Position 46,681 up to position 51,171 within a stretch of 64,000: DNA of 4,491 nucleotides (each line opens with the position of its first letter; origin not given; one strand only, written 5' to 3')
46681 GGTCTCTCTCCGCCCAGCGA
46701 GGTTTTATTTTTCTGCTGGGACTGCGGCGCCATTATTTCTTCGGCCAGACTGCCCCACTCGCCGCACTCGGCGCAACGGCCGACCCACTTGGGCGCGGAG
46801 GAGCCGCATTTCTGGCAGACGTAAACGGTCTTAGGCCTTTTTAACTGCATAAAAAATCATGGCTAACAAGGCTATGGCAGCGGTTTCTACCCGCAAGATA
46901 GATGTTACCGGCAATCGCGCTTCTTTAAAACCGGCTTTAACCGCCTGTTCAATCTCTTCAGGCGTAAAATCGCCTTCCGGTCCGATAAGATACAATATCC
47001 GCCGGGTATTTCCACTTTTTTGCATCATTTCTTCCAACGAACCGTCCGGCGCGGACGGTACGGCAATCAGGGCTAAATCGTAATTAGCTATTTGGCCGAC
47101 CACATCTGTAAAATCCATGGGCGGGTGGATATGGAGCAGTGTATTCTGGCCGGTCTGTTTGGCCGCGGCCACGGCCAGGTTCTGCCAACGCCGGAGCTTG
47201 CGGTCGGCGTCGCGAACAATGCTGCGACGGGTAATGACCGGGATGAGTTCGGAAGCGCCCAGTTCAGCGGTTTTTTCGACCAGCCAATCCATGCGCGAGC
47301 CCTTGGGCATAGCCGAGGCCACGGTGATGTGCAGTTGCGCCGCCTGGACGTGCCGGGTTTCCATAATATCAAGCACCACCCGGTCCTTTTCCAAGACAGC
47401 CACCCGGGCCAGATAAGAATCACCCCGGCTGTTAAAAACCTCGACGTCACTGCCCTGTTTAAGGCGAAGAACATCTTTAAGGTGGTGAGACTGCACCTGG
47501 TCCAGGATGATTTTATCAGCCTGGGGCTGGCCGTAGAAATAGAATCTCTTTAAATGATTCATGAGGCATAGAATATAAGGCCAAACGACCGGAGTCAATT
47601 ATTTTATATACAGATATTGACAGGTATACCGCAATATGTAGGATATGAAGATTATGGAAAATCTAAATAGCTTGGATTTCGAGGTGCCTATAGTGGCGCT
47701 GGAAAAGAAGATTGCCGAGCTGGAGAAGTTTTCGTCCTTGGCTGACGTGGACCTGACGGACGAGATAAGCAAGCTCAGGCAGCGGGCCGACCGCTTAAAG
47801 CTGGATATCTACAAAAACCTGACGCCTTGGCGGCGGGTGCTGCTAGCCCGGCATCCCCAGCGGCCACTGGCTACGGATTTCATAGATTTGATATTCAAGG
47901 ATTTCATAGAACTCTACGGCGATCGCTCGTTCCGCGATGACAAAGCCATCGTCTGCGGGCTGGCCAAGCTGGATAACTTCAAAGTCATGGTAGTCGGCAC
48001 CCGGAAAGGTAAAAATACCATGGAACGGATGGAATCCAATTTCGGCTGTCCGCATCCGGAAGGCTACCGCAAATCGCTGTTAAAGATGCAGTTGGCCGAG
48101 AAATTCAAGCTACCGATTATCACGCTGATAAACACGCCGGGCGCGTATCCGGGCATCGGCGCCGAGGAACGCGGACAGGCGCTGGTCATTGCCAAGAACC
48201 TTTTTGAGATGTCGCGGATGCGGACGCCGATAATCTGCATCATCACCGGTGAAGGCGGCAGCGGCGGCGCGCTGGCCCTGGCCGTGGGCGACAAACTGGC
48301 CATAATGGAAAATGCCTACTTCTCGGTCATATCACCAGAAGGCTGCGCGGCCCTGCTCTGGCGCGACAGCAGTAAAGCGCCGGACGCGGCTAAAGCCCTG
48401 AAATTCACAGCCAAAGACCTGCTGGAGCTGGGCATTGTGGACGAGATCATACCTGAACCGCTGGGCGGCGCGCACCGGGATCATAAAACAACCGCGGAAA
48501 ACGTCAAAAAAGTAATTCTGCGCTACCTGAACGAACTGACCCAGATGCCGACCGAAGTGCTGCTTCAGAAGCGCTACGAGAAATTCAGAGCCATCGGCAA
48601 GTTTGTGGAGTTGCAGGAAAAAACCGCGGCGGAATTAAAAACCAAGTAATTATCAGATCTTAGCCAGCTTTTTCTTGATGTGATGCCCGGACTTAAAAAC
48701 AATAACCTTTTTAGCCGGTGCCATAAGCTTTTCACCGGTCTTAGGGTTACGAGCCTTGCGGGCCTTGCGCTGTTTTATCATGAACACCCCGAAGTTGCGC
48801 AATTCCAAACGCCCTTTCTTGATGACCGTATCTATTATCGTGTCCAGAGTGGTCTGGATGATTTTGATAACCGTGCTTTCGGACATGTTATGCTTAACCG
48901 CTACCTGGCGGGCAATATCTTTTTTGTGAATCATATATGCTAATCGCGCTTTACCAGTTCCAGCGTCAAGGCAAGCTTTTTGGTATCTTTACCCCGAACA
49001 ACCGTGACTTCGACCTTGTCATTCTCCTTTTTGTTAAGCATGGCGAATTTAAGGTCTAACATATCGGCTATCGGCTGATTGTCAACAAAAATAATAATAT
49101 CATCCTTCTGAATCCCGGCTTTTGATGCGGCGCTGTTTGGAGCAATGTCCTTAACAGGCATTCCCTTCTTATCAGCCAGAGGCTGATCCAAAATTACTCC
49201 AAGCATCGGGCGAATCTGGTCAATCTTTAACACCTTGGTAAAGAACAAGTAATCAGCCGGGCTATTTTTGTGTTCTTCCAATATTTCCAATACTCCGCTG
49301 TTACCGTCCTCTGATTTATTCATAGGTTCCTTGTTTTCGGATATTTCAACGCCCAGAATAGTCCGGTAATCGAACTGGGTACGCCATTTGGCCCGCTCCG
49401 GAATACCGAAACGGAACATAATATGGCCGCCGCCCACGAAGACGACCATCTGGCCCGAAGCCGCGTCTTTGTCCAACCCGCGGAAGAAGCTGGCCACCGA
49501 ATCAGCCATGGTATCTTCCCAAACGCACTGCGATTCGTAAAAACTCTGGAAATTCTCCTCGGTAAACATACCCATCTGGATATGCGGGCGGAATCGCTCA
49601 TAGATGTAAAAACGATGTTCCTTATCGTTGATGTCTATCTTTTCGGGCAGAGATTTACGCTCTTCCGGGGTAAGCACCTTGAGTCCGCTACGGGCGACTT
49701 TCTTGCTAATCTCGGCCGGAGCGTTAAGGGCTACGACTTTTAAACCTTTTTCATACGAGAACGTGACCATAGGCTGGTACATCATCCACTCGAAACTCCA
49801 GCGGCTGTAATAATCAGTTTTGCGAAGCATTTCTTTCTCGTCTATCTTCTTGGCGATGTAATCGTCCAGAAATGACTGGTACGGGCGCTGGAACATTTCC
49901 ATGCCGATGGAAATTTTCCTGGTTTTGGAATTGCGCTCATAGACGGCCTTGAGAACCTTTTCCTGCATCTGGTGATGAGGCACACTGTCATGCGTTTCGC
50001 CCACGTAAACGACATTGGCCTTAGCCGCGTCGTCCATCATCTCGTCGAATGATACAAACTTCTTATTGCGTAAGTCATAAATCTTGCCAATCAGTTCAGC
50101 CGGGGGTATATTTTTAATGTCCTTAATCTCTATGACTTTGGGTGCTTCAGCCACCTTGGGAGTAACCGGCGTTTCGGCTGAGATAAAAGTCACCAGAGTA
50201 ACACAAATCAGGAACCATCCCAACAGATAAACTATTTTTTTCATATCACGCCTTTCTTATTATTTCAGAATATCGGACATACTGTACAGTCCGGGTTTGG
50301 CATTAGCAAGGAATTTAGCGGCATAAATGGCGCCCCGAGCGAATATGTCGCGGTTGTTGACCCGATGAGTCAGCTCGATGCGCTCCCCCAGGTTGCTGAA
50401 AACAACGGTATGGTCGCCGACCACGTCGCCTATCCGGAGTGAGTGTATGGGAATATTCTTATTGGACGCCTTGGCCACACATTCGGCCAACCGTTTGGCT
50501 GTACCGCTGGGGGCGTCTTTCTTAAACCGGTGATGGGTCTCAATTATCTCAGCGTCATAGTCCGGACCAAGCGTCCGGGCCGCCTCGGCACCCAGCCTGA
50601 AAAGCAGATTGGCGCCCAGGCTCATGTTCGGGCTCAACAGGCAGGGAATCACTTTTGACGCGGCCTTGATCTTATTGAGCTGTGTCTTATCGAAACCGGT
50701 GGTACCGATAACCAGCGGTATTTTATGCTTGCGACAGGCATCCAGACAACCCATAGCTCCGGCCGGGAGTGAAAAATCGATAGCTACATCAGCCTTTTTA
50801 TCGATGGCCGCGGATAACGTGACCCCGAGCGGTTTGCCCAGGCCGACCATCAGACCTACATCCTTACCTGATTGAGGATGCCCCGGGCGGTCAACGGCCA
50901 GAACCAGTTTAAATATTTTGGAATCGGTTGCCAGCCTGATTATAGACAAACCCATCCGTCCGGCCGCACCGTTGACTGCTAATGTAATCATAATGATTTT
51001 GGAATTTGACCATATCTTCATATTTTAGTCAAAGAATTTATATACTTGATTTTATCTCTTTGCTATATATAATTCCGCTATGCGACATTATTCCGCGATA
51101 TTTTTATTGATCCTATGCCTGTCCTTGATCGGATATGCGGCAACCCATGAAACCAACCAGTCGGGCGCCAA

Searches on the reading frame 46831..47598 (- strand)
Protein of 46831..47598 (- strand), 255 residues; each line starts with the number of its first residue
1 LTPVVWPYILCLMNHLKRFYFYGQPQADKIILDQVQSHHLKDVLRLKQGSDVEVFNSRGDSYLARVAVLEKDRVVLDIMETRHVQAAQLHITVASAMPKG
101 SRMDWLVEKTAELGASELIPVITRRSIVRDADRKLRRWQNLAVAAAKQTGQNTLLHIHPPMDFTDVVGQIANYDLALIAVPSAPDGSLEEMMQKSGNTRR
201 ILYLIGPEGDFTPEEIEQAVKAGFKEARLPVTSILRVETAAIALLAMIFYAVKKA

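Call 6: search_protein_families(library=pfam, proteins=[window:46831-47598:-], max_evalue=0.001)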
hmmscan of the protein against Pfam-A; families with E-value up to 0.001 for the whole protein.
window:46831-47598:- (255 aa): 2 families
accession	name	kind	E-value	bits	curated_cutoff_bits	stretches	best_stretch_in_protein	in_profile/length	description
PF04452.19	Methyltrans_RNA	-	7.9e-44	149.6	23.9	1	88-248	4-164/165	RNA methyltransferase domain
PF20260.4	PUA_4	-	3.2e-10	40.4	23.9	1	36-78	5-47/48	RNA methyltransferase PUA domain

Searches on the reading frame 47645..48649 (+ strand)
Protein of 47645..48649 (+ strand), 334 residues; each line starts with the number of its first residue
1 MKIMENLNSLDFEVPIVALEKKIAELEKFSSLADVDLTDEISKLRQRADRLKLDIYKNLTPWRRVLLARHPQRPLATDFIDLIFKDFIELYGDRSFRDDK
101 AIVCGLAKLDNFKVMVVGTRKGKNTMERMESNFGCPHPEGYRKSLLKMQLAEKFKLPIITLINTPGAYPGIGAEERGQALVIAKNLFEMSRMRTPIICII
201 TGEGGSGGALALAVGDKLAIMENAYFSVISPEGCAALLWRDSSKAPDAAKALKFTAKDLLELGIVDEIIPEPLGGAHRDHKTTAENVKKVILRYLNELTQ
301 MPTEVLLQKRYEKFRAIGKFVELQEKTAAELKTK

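Call 9: search_protein_families(library=pfam, proteins=[window:47645-48649:+], max_evalue=0.001)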
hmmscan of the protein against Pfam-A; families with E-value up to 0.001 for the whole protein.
window:47645-48649:+ (334 aa): 2 families
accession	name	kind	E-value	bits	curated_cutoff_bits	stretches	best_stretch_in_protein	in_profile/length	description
PF03255.19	ACCA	-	2.1e-140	467.7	23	1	10-318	2-310/310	Acetyl co-enzyme A carboxylase carboxyltransferase-like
PF01039.27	Carboxyl_trans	-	4.3e-17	62.4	22.3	1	100-250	282-428/493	Carboxyl transferase domain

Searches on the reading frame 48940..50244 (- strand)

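Call 9: search_protein_families(library=pfam, proteins=[window:48940-50244:-], max_evalue=0.001)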
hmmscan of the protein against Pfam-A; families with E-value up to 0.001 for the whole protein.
window:48940-50244:- (434 aa): 4 families
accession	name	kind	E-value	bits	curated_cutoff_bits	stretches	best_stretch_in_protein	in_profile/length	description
PF04187.18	Cofac_haem_bdg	-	5.8e-59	200.1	27.7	1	69-284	1-212/213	Haem-binding uptake, Tiki superfamily, ChaN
PF13180.12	PDZ_2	-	1.7e-13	51.1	27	1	358-428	10-80/80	PDZ domain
PF00595.29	PDZ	-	1.4e-09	38.7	23.2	1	359-415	24-80/81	PDZ domain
PF17820.7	PDZ_6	-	8.6e-09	35.5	27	1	364-417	2-54/54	PDZ domain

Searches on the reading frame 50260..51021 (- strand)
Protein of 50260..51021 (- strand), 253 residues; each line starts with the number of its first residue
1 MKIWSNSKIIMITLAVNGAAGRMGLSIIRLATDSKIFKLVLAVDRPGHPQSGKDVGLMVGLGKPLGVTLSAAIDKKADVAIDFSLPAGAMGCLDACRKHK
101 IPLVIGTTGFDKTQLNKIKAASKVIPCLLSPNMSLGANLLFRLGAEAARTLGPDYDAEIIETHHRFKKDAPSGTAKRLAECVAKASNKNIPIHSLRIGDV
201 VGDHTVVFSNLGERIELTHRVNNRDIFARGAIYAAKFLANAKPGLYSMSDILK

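Call 9: search_protein_families(library=pfam, proteins=[window:50260-51021:-], max_evalue=0.001)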
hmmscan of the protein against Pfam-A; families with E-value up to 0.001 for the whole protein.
window:50260-51021:- (253 aa): 2 families
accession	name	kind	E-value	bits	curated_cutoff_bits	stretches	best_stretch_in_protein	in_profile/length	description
PF05173.19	DapB_C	-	7.6e-43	145.9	27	1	136-252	1-121/121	Dihydrodipicolinate reductase, C-terminus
PF01113.26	DapB_N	-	1.3e-33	116.2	25.6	1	13-133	2-124/124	Dihydrodipicolinate reductase, N-terminus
